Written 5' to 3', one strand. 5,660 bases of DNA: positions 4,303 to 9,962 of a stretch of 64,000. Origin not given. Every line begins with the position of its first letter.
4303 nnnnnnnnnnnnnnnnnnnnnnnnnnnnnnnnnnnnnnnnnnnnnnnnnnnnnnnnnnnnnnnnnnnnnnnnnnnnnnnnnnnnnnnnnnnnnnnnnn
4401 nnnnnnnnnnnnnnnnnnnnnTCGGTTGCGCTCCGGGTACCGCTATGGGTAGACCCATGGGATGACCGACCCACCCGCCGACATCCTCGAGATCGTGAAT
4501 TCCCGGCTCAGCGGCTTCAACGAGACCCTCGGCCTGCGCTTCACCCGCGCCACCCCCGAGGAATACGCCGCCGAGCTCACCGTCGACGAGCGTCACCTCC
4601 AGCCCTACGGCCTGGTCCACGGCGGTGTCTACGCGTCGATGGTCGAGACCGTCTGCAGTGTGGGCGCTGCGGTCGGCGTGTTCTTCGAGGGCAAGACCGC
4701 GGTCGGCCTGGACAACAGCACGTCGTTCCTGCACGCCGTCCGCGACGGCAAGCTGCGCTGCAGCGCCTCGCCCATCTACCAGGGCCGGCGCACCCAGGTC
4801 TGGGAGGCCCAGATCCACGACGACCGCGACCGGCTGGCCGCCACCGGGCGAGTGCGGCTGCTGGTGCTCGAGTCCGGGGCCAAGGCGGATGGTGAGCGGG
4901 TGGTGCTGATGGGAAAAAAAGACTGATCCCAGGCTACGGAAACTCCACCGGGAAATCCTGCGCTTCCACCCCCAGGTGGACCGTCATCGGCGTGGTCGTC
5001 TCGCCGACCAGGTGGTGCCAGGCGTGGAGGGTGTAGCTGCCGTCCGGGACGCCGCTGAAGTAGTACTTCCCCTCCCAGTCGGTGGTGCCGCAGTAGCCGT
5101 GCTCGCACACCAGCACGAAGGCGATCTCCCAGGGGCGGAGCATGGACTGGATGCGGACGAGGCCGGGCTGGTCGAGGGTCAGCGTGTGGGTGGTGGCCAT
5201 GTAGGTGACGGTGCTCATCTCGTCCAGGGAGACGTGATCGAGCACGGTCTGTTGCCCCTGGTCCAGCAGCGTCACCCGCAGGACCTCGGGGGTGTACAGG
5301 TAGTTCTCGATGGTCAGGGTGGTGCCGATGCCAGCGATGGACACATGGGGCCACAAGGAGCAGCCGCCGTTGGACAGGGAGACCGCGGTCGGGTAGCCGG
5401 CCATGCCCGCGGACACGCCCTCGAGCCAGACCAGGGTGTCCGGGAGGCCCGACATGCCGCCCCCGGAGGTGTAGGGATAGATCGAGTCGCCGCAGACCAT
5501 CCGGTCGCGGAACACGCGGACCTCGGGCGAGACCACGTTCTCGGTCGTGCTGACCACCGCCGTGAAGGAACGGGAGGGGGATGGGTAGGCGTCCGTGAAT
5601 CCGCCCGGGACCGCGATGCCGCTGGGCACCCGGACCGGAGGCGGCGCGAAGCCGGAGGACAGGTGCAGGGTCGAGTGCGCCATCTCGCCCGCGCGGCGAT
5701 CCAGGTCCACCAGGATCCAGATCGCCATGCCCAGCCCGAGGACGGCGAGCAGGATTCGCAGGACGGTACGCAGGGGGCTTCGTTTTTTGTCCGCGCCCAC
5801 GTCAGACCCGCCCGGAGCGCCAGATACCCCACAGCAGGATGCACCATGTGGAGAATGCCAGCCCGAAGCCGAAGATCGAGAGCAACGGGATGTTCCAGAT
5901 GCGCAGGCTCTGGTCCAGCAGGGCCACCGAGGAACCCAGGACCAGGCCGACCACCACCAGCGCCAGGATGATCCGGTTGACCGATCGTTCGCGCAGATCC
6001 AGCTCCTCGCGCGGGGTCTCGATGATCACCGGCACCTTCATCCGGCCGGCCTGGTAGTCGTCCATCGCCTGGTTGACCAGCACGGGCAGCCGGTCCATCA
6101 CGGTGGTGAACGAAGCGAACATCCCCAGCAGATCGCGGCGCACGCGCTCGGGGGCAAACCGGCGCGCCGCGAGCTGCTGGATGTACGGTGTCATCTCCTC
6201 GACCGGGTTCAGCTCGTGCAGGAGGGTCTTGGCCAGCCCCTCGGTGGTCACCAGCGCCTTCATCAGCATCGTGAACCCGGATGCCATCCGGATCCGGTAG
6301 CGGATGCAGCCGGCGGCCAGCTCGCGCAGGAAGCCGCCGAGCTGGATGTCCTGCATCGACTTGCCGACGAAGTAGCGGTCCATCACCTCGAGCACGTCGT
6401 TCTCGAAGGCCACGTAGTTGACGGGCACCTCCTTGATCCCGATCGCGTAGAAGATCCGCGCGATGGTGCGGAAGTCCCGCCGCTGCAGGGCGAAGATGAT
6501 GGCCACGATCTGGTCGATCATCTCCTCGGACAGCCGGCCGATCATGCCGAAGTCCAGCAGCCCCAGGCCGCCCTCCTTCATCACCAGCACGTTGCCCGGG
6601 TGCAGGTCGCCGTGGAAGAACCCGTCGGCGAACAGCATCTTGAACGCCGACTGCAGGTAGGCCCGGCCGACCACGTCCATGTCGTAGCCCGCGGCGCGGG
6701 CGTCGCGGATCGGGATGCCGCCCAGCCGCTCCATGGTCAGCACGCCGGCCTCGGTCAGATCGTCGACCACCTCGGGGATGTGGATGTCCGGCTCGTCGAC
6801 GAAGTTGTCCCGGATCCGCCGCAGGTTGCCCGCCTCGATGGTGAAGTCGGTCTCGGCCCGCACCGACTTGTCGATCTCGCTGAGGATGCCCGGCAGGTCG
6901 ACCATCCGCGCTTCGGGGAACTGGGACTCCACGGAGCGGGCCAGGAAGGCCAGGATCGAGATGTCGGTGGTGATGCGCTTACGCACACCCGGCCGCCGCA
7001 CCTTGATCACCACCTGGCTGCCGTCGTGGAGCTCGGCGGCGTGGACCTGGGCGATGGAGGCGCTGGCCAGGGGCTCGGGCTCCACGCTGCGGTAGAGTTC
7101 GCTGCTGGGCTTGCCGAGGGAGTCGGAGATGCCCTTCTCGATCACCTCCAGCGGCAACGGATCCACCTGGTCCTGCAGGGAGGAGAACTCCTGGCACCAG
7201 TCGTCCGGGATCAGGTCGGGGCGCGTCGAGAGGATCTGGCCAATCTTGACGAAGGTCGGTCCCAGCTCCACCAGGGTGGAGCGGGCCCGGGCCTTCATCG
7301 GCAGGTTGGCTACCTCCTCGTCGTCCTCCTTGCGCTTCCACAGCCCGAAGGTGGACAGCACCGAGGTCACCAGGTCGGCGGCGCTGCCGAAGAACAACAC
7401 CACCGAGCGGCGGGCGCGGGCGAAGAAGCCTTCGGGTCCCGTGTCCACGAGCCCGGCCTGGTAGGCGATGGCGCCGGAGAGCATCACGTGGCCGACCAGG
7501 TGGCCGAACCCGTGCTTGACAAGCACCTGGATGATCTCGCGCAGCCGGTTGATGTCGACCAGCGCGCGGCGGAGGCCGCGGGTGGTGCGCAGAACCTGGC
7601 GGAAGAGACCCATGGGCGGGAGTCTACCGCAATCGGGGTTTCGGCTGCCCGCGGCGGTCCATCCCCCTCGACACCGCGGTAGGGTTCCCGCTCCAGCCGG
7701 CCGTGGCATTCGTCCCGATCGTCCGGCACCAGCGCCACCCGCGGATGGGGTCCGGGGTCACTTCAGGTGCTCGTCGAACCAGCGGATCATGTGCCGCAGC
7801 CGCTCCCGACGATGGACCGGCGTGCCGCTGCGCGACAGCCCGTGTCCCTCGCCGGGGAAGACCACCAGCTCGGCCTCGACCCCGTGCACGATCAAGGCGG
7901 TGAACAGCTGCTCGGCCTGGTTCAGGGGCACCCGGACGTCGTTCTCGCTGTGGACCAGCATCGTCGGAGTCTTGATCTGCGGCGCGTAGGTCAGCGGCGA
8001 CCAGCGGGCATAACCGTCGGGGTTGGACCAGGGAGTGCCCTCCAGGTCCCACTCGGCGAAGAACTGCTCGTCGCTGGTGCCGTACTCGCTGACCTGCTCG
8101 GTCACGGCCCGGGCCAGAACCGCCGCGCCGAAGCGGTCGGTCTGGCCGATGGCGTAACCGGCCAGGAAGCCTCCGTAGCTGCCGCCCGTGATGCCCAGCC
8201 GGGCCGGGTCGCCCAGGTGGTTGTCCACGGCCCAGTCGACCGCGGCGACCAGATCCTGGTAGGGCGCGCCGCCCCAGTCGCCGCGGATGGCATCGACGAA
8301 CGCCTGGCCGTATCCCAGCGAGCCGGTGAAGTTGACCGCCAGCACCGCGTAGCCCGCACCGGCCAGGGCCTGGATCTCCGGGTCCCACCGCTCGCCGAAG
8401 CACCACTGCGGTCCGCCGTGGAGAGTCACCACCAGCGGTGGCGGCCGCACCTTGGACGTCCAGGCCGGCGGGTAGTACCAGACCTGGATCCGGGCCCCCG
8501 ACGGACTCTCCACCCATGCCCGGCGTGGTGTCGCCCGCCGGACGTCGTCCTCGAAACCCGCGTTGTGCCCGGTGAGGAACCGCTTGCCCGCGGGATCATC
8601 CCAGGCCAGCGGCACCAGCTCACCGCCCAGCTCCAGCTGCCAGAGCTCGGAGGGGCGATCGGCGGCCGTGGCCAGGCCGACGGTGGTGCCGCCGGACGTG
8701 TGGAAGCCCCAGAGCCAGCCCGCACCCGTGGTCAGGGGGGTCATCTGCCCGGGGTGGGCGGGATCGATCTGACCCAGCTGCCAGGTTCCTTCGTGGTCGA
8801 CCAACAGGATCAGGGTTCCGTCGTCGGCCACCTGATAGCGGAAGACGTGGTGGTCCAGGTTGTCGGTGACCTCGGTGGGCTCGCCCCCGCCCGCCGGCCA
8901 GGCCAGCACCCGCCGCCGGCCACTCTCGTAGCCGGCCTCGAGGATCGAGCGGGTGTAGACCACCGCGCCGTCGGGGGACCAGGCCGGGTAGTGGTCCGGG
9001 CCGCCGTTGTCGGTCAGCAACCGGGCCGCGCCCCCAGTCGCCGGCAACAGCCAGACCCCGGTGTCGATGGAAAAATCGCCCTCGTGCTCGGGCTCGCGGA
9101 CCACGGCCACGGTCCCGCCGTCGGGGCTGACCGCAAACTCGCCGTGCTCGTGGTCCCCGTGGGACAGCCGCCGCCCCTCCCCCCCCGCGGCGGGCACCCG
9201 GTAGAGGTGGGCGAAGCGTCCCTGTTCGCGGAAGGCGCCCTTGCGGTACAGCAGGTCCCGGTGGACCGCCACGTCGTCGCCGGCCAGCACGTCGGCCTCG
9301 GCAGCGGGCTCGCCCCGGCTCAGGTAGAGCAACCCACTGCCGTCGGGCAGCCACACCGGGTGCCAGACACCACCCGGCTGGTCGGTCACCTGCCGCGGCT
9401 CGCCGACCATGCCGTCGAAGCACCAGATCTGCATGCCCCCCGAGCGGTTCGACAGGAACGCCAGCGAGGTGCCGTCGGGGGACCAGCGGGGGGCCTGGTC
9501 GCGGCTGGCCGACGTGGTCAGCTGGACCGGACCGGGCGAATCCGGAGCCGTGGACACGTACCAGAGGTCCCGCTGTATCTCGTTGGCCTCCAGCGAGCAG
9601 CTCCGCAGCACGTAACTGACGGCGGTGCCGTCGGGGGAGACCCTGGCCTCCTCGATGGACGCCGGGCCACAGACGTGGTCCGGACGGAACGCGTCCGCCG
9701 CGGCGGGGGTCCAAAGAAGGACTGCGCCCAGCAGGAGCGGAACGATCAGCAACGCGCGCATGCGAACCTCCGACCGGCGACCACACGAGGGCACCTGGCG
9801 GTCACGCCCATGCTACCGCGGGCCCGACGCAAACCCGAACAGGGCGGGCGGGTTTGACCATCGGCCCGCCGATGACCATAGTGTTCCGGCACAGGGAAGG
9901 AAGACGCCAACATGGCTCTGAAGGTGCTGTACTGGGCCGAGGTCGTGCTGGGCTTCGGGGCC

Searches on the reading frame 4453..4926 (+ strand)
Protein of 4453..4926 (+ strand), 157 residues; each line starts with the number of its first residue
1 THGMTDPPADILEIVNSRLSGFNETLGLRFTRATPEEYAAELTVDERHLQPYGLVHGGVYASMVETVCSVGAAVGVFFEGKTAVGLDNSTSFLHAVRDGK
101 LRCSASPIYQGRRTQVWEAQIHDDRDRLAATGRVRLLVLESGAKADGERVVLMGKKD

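Call 77: search_protein_families(library=pfam, proteins=[window:4453-4926:+], max_evalue=0.00001)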
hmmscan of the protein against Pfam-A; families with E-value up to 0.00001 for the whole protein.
window:4453-4926:+ (157 aa): 1 family
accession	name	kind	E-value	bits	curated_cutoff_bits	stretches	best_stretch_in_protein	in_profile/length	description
PF03061.28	4HBT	-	6.2e-17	62.1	20.6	1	52-129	1-78/79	Thioesterase superfamily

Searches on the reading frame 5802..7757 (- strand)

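Call 77: search_protein_families(library=pfam, proteins=[window:5802-7757:-], max_evalue=0.00001)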
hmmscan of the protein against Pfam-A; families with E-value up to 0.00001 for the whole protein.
window:5802-7757:- (651 aa): 2 families
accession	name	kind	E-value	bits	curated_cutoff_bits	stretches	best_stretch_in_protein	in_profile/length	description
PF03109.22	ABC1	-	2.8e-70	236.7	22.9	1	194-434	2-242/244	ABC1 atypical kinase-like domain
PF01636.29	APH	-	4.9e-06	26.9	23.2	0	376-406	166-197/239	Phosphotransferase enzyme family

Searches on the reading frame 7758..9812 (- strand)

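Call 77: search_protein_families(library=pfam, proteins=[window:7758-9812:-], max_evalue=0.00001)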
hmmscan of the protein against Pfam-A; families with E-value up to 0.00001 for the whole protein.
window:7758-9812:- (684 aa): 5 families
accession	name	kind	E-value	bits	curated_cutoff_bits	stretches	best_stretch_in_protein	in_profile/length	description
PF00326.27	Peptidase_S9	-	1.9e-56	191.4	22.6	1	479-684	6-211/213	Prolyl oligopeptidase family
PF07676.18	PD40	-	2.1e-22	78.9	20.9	1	96-130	2-37/38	WD40-like Beta Propeller Repeat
PF20434.5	BD-FAE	-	2e-10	41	26.8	1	456-640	11-215/215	BD-FAE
PF01738.24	DLH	-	9.6e-09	35.6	21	1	518-679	78-213/217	Dienelactone hydrolase family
PF00561.26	Abhydrolase_1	-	6.9e-07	29.6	25.8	0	459-588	1-127/245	alpha/beta hydrolase fold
